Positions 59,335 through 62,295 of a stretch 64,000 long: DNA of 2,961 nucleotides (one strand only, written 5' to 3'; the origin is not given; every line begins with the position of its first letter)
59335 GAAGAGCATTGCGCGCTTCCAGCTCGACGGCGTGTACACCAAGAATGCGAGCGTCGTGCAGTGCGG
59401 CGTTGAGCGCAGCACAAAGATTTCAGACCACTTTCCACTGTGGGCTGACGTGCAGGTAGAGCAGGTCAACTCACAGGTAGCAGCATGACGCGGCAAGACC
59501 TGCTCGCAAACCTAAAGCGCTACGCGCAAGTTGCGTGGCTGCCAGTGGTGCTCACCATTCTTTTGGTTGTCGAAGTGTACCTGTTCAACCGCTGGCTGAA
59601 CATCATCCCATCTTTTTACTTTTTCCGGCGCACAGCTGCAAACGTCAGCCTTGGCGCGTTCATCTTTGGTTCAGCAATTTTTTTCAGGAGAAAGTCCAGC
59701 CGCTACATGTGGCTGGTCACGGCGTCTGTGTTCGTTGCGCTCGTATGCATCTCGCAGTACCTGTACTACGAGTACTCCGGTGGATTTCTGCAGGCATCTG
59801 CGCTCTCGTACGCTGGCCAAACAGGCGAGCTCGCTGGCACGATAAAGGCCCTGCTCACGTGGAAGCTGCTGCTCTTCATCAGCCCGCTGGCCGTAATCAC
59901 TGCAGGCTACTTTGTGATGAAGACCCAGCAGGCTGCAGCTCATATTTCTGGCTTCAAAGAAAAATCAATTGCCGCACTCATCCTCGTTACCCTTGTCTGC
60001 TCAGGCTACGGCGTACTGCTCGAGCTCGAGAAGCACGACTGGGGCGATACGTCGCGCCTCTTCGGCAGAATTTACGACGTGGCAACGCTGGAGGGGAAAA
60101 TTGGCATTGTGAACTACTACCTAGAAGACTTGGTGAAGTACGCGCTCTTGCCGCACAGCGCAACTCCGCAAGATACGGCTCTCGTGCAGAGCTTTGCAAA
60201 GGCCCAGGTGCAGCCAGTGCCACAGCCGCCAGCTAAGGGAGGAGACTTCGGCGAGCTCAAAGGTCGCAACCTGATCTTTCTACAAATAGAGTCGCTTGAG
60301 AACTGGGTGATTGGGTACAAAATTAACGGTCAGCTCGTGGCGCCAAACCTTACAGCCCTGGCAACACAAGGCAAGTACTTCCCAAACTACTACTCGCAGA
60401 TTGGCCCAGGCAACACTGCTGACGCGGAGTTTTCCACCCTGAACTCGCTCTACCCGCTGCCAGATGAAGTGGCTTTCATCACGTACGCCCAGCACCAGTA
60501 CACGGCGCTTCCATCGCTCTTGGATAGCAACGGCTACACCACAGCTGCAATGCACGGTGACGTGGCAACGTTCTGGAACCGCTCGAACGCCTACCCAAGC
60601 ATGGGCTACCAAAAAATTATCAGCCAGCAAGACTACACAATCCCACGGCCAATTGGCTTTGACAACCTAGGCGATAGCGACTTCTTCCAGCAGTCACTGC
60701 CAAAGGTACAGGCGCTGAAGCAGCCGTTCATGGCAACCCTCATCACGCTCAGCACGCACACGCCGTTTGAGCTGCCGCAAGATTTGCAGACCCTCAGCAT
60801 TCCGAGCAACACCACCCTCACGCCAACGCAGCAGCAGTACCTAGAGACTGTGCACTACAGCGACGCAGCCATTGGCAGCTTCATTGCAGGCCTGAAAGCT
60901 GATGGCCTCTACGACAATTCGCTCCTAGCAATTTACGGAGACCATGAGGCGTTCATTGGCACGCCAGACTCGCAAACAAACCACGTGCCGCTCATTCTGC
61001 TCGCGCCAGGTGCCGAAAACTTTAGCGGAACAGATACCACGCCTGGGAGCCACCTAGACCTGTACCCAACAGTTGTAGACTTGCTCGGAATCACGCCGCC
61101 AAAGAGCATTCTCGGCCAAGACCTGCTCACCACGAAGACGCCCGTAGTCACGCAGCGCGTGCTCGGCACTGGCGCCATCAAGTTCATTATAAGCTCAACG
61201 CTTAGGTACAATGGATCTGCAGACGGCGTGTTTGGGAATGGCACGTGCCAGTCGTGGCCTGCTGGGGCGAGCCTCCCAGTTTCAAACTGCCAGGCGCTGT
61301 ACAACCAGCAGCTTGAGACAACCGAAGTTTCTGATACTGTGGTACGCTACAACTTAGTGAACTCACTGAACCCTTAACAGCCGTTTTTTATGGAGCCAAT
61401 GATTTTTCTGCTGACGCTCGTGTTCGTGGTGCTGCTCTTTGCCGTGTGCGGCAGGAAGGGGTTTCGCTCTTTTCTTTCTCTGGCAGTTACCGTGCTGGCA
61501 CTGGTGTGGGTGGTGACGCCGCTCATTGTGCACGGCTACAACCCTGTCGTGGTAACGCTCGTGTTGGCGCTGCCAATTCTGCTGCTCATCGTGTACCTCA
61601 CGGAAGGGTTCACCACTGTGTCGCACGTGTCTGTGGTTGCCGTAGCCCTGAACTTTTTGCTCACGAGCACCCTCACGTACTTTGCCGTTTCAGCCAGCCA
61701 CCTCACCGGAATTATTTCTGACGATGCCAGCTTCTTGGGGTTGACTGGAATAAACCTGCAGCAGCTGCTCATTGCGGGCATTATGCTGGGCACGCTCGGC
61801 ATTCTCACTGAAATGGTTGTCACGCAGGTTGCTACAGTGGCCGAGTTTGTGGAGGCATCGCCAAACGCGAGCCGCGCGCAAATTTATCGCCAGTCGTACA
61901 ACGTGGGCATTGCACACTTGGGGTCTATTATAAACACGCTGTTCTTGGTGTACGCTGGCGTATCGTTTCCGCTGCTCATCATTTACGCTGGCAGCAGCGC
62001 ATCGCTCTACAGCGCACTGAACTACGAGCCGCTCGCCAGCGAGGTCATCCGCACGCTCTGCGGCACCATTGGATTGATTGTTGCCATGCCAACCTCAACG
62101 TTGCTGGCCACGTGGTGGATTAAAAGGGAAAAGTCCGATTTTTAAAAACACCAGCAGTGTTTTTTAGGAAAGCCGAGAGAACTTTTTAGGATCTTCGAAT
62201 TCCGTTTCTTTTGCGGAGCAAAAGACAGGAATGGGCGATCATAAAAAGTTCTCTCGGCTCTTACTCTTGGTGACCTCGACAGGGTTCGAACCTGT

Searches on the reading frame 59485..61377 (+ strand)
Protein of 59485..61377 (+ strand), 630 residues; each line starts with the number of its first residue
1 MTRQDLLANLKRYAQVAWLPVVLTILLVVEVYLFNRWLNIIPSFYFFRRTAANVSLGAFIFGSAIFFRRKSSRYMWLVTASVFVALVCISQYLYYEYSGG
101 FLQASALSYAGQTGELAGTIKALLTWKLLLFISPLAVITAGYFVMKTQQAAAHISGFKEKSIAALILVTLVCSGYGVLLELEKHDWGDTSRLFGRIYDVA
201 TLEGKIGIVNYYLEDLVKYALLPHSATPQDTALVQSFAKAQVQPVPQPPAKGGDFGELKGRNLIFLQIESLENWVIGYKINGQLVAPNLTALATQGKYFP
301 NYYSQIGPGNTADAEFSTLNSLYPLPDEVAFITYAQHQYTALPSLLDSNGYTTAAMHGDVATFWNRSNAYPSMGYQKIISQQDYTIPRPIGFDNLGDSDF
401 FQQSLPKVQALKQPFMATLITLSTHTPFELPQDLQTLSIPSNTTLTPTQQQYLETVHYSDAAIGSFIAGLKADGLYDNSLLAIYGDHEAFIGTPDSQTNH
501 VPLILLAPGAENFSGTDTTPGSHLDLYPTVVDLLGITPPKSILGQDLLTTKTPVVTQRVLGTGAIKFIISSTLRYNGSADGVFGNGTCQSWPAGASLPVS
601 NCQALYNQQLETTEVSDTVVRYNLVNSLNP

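Call 22: search_protein_families(library=pfam, proteins=[window:59485-61377:+], max_evalue=0.001)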
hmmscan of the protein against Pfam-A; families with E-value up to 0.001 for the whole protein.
window:59485-61377:+ (630 aa): 1 family
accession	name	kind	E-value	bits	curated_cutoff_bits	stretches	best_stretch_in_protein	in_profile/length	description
PF00884.28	Sulfatase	-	3.7e-40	138.5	25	1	261-536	1-301/301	Sulfatase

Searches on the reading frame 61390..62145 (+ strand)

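Call 22: search_protein_families(library=pfam, proteins=[window:61390-62145:+], max_evalue=0.001)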
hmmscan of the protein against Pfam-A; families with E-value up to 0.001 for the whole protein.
window:61390-62145:+ (251 aa): 1 family
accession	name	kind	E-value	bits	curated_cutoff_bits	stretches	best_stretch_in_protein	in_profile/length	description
PF07907.16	YibE_F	-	1.2e-55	189.1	27.2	1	5-242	1-241/241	YibE/F-like protein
